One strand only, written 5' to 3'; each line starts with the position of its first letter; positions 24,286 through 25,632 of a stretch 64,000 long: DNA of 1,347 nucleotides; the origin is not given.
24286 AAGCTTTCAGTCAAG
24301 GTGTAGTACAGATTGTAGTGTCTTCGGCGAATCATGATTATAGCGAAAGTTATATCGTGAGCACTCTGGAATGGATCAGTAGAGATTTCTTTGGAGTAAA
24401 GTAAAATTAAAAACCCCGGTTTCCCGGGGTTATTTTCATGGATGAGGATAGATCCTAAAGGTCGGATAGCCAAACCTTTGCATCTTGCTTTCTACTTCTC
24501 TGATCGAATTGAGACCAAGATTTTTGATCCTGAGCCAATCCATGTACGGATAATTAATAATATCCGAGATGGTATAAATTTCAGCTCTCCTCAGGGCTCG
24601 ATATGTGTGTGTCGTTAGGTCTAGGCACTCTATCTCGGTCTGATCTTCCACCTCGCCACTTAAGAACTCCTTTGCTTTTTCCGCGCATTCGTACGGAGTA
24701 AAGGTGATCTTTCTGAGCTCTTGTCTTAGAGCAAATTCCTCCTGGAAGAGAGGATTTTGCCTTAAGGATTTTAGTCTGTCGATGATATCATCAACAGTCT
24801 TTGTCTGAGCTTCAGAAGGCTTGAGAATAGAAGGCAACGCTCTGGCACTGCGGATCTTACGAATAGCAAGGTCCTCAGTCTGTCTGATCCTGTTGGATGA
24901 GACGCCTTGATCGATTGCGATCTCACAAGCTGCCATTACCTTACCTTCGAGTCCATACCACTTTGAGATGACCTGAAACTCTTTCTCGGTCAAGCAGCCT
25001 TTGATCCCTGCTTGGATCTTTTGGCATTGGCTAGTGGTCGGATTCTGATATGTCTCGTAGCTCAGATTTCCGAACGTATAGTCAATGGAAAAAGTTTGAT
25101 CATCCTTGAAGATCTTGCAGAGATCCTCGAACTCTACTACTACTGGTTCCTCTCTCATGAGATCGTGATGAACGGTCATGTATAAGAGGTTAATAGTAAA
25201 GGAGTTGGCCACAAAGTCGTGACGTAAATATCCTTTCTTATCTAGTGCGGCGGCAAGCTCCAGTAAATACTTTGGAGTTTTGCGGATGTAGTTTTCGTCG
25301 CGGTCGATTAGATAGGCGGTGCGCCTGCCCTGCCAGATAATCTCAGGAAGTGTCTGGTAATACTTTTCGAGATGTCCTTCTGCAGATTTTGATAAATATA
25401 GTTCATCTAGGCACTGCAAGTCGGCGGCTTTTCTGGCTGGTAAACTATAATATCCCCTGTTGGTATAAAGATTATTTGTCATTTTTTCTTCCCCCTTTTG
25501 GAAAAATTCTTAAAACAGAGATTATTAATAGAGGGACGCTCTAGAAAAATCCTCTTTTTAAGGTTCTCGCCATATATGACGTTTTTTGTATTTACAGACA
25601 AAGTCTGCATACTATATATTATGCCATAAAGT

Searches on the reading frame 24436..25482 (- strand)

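Call 10: search_protein_families(library=pfam, proteins=[window:24436-25482:-], max_evalue=0.01)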
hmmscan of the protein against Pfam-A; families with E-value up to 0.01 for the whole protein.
window:24436-25482:- (348 aa): 2 families
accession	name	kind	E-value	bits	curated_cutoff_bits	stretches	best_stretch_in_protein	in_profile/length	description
PF03118.21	RNA_pol_A_CTD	-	2.4e-11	43.6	23.8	1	279-335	10-66/67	Bacterial RNA polymerase, alpha chain C terminal domain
PF04545.22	Sigma70_r4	-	0.00052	19.9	24.1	1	163-211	4-49/50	Sigma-70, region 4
